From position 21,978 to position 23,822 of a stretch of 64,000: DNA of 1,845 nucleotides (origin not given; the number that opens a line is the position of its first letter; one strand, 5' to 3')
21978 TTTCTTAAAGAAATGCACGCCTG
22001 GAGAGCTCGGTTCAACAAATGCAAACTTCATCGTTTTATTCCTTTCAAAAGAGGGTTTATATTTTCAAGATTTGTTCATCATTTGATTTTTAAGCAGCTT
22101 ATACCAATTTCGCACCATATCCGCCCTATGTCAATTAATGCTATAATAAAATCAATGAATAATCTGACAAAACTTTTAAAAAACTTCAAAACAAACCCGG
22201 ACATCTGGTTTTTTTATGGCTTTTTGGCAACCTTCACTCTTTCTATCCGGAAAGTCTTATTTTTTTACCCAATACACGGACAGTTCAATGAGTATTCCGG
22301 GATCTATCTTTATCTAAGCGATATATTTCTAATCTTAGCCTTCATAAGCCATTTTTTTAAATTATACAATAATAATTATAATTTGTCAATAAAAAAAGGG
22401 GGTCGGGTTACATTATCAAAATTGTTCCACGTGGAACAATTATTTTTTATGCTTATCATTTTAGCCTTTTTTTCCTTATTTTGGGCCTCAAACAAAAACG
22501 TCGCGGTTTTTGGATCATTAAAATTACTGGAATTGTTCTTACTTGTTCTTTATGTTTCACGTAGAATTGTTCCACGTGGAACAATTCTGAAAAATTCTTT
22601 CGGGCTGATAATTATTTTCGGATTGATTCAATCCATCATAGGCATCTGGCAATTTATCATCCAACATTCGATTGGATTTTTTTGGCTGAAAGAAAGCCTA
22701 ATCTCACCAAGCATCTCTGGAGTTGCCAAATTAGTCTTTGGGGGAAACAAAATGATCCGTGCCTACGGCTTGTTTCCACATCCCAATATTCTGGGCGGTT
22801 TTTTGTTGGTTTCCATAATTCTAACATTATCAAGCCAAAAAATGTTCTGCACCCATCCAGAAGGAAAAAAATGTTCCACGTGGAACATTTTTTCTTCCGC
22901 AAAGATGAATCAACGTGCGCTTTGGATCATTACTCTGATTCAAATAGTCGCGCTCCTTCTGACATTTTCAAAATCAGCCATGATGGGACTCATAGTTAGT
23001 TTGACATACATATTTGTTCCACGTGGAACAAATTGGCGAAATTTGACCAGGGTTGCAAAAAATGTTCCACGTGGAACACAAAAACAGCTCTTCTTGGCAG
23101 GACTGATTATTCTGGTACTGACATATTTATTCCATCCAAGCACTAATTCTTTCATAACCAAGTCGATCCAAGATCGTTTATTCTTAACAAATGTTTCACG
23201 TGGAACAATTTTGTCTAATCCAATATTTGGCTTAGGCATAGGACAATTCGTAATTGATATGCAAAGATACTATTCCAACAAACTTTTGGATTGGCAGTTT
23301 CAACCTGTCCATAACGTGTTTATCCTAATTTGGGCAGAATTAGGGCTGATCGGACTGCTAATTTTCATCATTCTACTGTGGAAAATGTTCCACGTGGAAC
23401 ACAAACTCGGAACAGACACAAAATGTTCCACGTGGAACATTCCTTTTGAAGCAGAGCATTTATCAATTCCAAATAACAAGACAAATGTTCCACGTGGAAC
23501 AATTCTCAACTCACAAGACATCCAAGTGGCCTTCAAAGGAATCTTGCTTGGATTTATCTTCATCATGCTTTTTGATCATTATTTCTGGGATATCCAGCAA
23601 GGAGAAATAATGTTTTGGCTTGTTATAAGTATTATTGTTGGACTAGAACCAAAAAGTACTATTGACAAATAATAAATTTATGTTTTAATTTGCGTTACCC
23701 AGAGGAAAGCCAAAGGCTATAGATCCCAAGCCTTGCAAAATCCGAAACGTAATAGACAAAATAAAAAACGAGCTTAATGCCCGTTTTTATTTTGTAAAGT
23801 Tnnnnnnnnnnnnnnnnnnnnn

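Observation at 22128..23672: Nine in-frame copies of a stop-free 16-bp perfect palindrome riddle one membrane-protein gene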

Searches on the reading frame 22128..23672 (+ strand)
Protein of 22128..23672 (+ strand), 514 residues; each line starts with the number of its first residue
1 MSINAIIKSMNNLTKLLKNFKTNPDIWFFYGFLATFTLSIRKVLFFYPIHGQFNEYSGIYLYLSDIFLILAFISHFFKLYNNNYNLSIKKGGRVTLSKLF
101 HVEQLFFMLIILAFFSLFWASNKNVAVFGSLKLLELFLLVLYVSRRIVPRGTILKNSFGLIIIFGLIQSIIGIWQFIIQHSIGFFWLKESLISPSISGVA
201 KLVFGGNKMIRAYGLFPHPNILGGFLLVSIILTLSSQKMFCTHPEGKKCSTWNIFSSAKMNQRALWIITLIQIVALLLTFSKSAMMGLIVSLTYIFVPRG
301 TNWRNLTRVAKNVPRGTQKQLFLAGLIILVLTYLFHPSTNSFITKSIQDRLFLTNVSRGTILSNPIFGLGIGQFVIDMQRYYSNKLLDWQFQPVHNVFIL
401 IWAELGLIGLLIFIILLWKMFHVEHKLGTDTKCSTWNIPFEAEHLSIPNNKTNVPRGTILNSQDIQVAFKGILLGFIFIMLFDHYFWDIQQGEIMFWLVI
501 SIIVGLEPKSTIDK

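Call 8: search_protein_families(library=pfam, proteins=[window:22128-23672:+])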
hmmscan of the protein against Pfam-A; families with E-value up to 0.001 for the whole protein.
window:22128-23672:+ (514 aa): 1 family
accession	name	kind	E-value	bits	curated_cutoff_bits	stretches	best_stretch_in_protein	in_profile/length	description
PF04932.20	Wzy_C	-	4.1e-13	49.8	31.7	1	268-414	2-149/149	O-Antigen ligase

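Call 13: find_encoding_contigs(protein=window:22128-23672:+, flank=10000)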
Protein window:22128-23672:+ (514 aa): no gene with exactly this product is on record in the collection.

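Call 16: find_homologous_proteins(query=window:22128-23672:+)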
Query window:22128-23672:+ (514 aa): 924 proteins with E <= 0.001 among 8000 candidates; the best 120 are listed.
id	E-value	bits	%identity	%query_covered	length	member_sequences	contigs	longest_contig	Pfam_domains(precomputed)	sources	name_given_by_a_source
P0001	0.0e+0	1117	100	98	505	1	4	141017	PF04932.21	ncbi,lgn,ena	-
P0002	7.9e-256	868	79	98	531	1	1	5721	PF04932.21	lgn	-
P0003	1.1e-148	514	51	98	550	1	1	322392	PF04932.21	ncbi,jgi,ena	ncbi:MAG: O-antigen ligase family protein [Parcubacteria group bacterium]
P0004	1.7e-146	507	54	98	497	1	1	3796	PF04932.21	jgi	-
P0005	1.4e-143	497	51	98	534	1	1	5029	PF04932.21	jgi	-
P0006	1.3e-142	494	52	98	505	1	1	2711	PF04932.21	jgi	jgi:hypothetical protein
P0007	3.1e-138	480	51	96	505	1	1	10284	PF04932.21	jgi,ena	-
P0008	2.3e-136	474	45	97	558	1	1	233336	PF04932.21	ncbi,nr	ncbi:MAG: O-antigen ligase family protein [Candidatus Moranbacteria bacterium]|nr:O-antigen ligase f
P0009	1.6e-134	467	48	97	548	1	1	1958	PF04932.21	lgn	-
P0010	4.2e-134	466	49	98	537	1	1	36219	PF04932.21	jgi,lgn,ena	-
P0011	9.2e-134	465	51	93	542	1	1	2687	PF04932.21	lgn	-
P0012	2.0e-133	464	50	96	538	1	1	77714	PF04932.21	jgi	-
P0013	4.5e-133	463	48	98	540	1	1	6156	PF04932.21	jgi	-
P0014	9.4e-129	448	47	98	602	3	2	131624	PF04932.21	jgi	jgi:hypothetical protein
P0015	1.6e-128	448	49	94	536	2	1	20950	PF04932.21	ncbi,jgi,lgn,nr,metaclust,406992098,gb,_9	ncbi:MAG: hypothetical protein ACD_15C00066G0009 [uncultured bacterium]|nr:MAG: hypothetical protein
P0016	8.4e-128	445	51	89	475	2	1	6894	PF04932.21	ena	-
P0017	1.0e-126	442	49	98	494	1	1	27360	PF04932.21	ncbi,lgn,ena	-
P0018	1.8e-125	438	47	98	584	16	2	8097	PF04932.21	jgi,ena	-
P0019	4.4e-125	436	46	97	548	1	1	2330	PF04932.21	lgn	-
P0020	5.9e-125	436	47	93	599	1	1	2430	PF04932.21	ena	-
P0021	1.3e-124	435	49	98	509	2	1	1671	PF04932.21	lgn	-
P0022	2.9e-124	434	50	97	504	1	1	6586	PF04932.21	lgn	-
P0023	1.4e-123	431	47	98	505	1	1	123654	PF04932.21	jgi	jgi:O-antigen ligase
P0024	3.3e-123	430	48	96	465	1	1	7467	PF04932.21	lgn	-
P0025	2.7e-121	424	44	98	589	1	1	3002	PF04932.21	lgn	-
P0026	3.8e-121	423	47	96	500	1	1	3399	PF04932.21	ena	-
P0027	1.3e-120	422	48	95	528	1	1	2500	PF04932.21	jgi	-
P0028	1.8e-120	421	45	97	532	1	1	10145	PF04932.21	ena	-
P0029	2.7e-120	421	47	96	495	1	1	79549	PF04932.21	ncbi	-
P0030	9.4e-120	419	46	97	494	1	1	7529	PF04932.21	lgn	-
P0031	4.0e-119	417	42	97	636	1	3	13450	PF04932.21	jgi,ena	-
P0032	2.7e-117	411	46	96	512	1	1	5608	PF04932.21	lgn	-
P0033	4.6e-117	410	43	97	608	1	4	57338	PF04932.21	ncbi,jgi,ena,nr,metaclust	ncbi:MAG: hypothetical protein US30_C0012G0051 [Candidatus Moranbacteria bacterium GW2011_GWF2_36_83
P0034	7.3e-117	409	48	97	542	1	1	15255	PF04932.21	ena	-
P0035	5.7e-116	406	48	97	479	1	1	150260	PF04932.21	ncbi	-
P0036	8.3e-116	406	47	97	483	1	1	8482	PF04932.21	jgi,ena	-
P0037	2.1e-115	404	46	96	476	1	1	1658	PF04932.21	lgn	-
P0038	3.3e-115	404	46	96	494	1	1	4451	PF04932.21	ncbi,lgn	-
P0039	3.5e-115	404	45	96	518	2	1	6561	PF04932.21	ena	-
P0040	1.3e-114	402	46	97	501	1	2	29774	PF04932.21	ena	-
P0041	2.6e-114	401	45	97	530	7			PF04932.21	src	-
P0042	3.0e-114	401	46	98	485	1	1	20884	PF04932.21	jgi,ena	-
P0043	9.2e-114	399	47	70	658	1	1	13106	PF04932.21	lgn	-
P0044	1.7e-113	398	47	95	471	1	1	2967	PF04932.21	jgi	jgi:hypothetical protein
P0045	2.5e-113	398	45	97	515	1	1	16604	PF04932.21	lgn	-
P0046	4.3e-113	397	45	96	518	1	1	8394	PF04932.21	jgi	jgi:hypothetical protein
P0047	2.5e-112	394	47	96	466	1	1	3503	PF04932.21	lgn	-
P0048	3.4e-112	394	46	98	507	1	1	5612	PF04932.21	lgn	-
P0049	8.5e-112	393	47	94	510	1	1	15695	PF04932.21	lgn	-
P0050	9.3e-112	392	46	97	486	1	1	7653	PF04932.21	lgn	-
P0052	1.8e-111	391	45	57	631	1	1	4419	PF04932.21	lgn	-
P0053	1.9e-111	391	46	96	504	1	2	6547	PF04932.21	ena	-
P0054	2.0e-111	391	43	97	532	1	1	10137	PF04932.21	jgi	jgi:hypothetical protein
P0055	3.6e-111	390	46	96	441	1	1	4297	PF04932.21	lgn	-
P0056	3.8e-111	390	40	98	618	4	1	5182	PF04932.21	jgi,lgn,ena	-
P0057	4.6e-111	390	41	97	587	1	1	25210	PF04932.21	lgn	-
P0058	5.9e-111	390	46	96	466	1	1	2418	PF04932.21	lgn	-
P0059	9.9e-111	389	45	98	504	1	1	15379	PF04932.21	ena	-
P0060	1.1e-110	389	45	96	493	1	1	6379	PF04932.21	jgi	-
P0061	1.2e-109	385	43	92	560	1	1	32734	PF04932.21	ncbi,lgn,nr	ncbi:O-antigen ligase domain-containing protein [Patescibacteria group bacterium]|nr:MAG: O-antigen 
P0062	2.1e-109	385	44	98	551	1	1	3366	PF04932.21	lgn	-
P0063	2.8e-109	384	43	97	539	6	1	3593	PF04932.21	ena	-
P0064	3.3e-109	384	43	97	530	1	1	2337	PF04932.21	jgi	-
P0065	4.3e-109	384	45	97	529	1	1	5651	PF04932.21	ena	-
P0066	5.9e-109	383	42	97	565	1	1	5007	PF04932.21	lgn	-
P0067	6.1e-109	383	43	98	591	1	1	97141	PF04932.21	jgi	jgi:hypothetical protein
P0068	3.3e-108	381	45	96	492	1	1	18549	PF04932.21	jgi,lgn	jgi:hypothetical protein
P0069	3.5e-108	381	42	98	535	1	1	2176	PF04932.21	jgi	-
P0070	4.4e-108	380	47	95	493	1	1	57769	PF04932.21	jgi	jgi:hypothetical protein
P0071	4.7e-108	380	44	77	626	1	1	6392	PF04932.21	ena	-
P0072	5.9e-108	380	42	96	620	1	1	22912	PF04932.21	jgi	-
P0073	6.3e-108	380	46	97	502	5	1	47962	PF04932.21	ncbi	-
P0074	7.2e-108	380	40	97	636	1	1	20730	PF04932.21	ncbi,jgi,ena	-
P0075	9.5e-108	379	44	97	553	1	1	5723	PF04932.21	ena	-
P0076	1.3e-107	379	41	98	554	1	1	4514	PF04932.21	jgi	jgi:hypothetical protein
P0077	1.9e-107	378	45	98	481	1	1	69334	PF04932.21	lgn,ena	-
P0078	1.9e-107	378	42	96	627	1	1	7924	PF04932.21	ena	-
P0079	2.0e-107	378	42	95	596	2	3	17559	PF04932.21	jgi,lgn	-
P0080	3.6e-107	377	44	98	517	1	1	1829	PF04932.21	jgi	jgi:hypothetical protein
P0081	5.6e-107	377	45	96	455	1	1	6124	PF04932.21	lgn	-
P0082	6.4e-107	376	42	94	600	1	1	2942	PF04932.21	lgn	-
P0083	8.1e-107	376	46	95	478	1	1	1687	PF04932.21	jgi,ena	-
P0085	1.3e-106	375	40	97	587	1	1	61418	PF04932.21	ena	-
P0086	1.9e-106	375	44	97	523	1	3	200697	PF04932.21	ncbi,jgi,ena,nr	ncbi:MAG TPA: O-antigen ligase family protein [Candidatus Moranbacteria bacterium]|nr:O-antigen liga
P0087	2.7e-106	374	40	96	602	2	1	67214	PF04932.21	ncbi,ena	-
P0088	3.6e-106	374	45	95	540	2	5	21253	PF04932.21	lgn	-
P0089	4.5e-106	374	44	91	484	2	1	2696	PF04932.21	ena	-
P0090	5.0e-106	373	42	96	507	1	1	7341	PF04932.21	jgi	jgi:hypothetical protein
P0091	7.1e-106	373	45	95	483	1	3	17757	PF04932.21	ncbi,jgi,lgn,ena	-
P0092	8.5e-106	373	44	96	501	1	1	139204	PF04932.21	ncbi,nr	ncbi:MAG: O-antigen ligase family protein [Candidatus Moranbacteria bacterium]|nr:O-antigen ligase f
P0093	9.7e-106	373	42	97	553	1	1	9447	PF04932.21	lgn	-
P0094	1.1e-105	372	46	98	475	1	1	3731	PF04932.21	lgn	-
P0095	1.4e-105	372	43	95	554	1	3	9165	PF04932.21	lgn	-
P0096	2.0e-105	371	47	97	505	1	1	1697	PF04932.21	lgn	-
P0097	2.1e-105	371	46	98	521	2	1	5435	PF04932.21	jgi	-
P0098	2.2e-105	371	43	95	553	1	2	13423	PF04932.21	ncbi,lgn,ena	ncbi:MAG: hypothetical protein AAB487_03625 [Patescibacteria group bacterium]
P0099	3.2e-105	371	42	95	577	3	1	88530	PF04932.21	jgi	jgi:hypothetical protein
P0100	5.7e-105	370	39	98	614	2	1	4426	PF04932.21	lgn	-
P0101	6.4e-105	370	42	97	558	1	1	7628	PF04932.21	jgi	jgi:hypothetical protein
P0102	6.6e-105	370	40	97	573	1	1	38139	PF04932.21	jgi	jgi:hypothetical protein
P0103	1.0e-104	369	42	97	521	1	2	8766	PF04932.21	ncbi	-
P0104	1.3e-104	369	47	94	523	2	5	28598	PF04932.21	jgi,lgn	-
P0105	2.3e-104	368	41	97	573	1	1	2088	PF04932.21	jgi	jgi:hypothetical protein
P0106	8.5e-104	366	45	96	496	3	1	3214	PF04932.21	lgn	-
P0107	1.3e-103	366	42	98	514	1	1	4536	PF04932.21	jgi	jgi:hypothetical protein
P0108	3.7e-103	364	40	97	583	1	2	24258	PF04932.21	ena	-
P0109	3.8e-103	364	42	96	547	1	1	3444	PF04932.21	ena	-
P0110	5.7e-103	363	38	98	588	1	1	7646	PF04932.21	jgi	jgi:hypothetical protein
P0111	8.7e-103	363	44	98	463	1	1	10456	PF04932.21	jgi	jgi:hypothetical protein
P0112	1.2e-102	362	43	98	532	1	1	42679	PF04932.21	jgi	jgi:O-antigen ligase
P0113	1.4e-102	362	42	60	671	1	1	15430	PF04932.21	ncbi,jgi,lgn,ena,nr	ncbi:MAG TPA: hypothetical protein DIT25_00475 [Candidatus Moranbacteria bacterium]|nr:hypothetical 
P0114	2.5e-102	361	42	97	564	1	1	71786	PF04932.21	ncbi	-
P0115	3.3e-102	361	39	97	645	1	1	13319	PF04932.21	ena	-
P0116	3.7e-102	361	39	98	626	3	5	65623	PF04932.21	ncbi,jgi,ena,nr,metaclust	ncbi:MAG: hypothetical protein A2271_03790 [Candidatus Moranbacteria bacterium RIFOXYA12_FULL_35_19]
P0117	5.0e-102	360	46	75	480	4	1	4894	PF04932.21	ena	-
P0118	5.7e-102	360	40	97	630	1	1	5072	PF04932.21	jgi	-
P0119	7.2e-102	360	41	97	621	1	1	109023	PF04932.21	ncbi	-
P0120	9.4e-102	359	45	98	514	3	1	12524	PF04932.21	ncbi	-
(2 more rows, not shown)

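Call 19: find_encoding_contigs(protein=P0001, flank=10000, max_places=4)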
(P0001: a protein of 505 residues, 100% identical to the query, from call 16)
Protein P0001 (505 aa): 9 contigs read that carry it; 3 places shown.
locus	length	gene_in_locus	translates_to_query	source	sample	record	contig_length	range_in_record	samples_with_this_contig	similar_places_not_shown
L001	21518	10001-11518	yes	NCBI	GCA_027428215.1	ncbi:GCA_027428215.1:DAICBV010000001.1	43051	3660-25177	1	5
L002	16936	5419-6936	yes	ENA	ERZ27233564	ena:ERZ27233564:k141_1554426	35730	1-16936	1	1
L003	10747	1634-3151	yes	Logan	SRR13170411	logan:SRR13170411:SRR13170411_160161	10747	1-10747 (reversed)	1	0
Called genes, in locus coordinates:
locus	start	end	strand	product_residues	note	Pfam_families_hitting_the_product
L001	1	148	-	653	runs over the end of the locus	PF00270:DEAD (weak), PF04851:ResIII, PF17757:UvrB_inter, PF27431:UvrB_3rd, PF00271:Helicase_C, PF12344:UvrB, PF02151:UVR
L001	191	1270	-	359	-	PF00483:NTP_transferase, PF22640:ManC_GMP_beta-helix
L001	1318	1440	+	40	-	-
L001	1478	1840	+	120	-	PF04020:Phage_holin_4_2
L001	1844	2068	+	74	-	PF03840:SecG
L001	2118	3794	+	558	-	PF00496:SBP_bac_5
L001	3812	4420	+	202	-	PF06560:GPI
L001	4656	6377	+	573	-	PF00753:Lactamase_B, PF12706:Lactamase_B_2, PF22505:RNase_J_b_CASP, PF07521:RMMBL (weak), PF17770:RNase_J_C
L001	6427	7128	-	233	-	PF13399:LytR_C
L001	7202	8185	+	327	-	PF00579:tRNA-synt_1b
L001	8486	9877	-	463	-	PF02310:B12-binding, PF04055:Radical_SAM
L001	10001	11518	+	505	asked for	PF04932:Wzy_C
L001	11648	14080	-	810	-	PF00521:DNA_topoisoIV, PF03989:DNA_gyraseA_C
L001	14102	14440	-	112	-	-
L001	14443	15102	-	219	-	PF13483:Lactamase_B_3, PF12706:Lactamase_B_2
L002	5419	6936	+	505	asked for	PF04932:Wzy_C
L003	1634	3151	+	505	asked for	PF04932:Wzy_C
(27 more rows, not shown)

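Call 20: find_encoding_contigs(protein=P0003, flank=10000, max_places=2)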
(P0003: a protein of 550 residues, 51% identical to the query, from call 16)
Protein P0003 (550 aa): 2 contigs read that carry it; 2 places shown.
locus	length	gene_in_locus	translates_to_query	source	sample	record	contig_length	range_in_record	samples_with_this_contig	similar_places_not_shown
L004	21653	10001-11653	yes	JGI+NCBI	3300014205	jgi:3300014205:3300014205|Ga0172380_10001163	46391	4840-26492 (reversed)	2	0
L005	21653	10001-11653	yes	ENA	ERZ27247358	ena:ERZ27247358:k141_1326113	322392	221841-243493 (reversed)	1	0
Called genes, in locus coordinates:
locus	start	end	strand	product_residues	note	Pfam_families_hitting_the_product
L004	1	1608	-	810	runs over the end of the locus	PF00294:PfkB, PF05221:AdoHcyase, PF00670:AdoHcyase_NAD, PF02826:2-Hacid_dh_C, PF07991:KARI_N (weak)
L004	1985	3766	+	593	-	-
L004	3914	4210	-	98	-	PF01035:DNA_binding_1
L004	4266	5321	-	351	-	PF13404:HTH_AsnC-type (weak), PF13412:HTH_24 (weak)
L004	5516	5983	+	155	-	-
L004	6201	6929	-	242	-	PF01978:TrmB, PF03965:Penicillinase_R (weak)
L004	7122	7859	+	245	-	PF02353:CMAS, PF03848:TehB (weak), PF13489:Methyltransf_23, PF05175:MTS, PF13847:Methyltransf_31, PF08241:Methyltransf_11, PF08242:Methyltransf_12, PF13649:Methyltransf_25, +1 more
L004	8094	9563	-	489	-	PF01743:PolyA_pol, PF12627:PolyA_pol_RNAbd, PF01966:HD, PF13735:tRNA_NucTran2_2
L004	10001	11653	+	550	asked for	PF04932:Wzy_C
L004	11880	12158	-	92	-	-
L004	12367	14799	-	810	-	PF00521:DNA_topoisoIV, PF03989:DNA_gyraseA_C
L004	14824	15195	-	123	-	-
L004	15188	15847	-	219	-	PF13483:Lactamase_B_3, PF12706:Lactamase_B_2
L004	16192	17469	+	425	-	PF00575:S1 (weak), PF23459:S1_RRP5 (faint), PF21710:Spt6_S1 (faint), PF00575:S1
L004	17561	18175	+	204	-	PF13189:Cytidylate_kin2, PF13207:AAA_17, PF13238:AAA_18, PF02224:Cytidylate_kin (weak)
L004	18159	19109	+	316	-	PF01171:ATP_bind_3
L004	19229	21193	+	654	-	PF06480:FtsH_ext, PF06068:TIP49 (faint), PF00004:AAA, PF07728:AAA_5 (weak), PF23902:AAA_lid_PRS2_C (faint), PF17862:AAA_lid_3, PF01434:Peptidase_M41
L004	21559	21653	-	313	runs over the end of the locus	PF02899:Phage_int_SAM_1, PF13495:Phage_int_SAM_4 (weak), PF00589:Phage_integrase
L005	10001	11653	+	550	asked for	PF04932:Wzy_C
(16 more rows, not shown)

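Call 21: find_encoding_contigs(protein=P0035, flank=10000, max_places=2)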
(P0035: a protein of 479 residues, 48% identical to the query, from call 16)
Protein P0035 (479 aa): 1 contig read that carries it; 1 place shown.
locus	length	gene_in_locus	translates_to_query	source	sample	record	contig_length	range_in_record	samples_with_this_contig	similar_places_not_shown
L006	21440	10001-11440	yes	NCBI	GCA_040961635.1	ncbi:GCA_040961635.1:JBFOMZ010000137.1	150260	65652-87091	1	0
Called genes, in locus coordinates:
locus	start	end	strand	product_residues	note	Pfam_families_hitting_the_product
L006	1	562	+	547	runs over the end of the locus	PF00239:Resolvase, PF07508:Recombinase (weak), PF13408:Zn_ribbon_recom (weak)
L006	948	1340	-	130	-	PF01245:Ribosomal_L19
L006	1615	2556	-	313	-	PF01479:S4, PF00849:PseudoU_synth_2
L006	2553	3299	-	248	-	PF02633:Creatininase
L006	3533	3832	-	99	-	-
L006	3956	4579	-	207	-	-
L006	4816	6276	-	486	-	PF01743:PolyA_pol, PF12627:PolyA_pol_RNAbd, PF01966:HD, PF13735:tRNA_NucTran2_2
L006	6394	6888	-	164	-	PF12146:Hydrolase_4 (faint)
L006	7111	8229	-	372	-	PF03060:NMO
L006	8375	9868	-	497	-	PF02310:B12-binding, PF04055:Radical_SAM, PF13282:DUF4070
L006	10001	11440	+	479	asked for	PF04932:Wzy_C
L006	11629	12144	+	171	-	-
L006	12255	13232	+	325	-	PF18884:TSP3_bac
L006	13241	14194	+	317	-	-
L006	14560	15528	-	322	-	PF24400:DUF7544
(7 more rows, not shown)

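Call 38: find_encoding_contigs(protein=P0002, flank=10000, max_places=1)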
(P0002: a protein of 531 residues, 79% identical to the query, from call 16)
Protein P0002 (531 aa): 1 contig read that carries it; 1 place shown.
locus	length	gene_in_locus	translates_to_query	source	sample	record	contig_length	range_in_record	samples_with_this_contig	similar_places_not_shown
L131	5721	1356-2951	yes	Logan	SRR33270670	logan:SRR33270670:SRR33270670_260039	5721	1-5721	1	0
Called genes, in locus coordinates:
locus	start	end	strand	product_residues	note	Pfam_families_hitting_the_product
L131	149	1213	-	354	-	PF00478:IMPDH (faint), PF03060:NMO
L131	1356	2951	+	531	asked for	PF04932:Wzy_C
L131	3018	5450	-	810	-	PF00521:DNA_topoisoIV, PF03989:DNA_gyraseA_C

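Call 47: find_related_loci(query=A1, collection=metagenome_contigs, flank=10000)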
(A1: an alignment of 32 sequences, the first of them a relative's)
Query A1 (505 aa) in metagenome_contigs; peptide patterns used: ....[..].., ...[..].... (x = any residue, [..] = any of these).
397 stretches matched a pattern; 273 encode a relative of the query (tblastn E <= 1e-3); the best 80 are kept; 80 distinct loci.
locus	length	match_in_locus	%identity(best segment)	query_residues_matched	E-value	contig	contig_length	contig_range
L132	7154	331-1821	52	1-485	5e-148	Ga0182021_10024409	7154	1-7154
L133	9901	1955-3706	47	1-505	4e-145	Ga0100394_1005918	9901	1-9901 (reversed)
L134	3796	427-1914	54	1-504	4e-150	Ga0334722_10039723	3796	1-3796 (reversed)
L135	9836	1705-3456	47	1-505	6e-145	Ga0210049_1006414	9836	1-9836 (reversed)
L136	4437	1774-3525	47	1-505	4e-147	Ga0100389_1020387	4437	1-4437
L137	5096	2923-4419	51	1-496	6e-145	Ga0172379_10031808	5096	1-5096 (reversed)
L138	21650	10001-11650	51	1-505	3e-140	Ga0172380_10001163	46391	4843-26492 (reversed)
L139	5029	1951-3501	51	1-500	2e-140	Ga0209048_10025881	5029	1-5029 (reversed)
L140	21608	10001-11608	49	1-505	1e-133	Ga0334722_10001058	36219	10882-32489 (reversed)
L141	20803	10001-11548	49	10-493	8e-131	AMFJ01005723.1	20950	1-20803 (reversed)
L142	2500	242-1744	48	10-496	3e-136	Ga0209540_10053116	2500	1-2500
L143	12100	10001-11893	42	1-497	7e-127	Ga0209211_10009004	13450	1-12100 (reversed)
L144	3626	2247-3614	52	1-450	2e-129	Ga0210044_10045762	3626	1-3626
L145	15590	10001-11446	46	1-501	5e-123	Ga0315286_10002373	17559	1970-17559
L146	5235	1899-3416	46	1-505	1e-123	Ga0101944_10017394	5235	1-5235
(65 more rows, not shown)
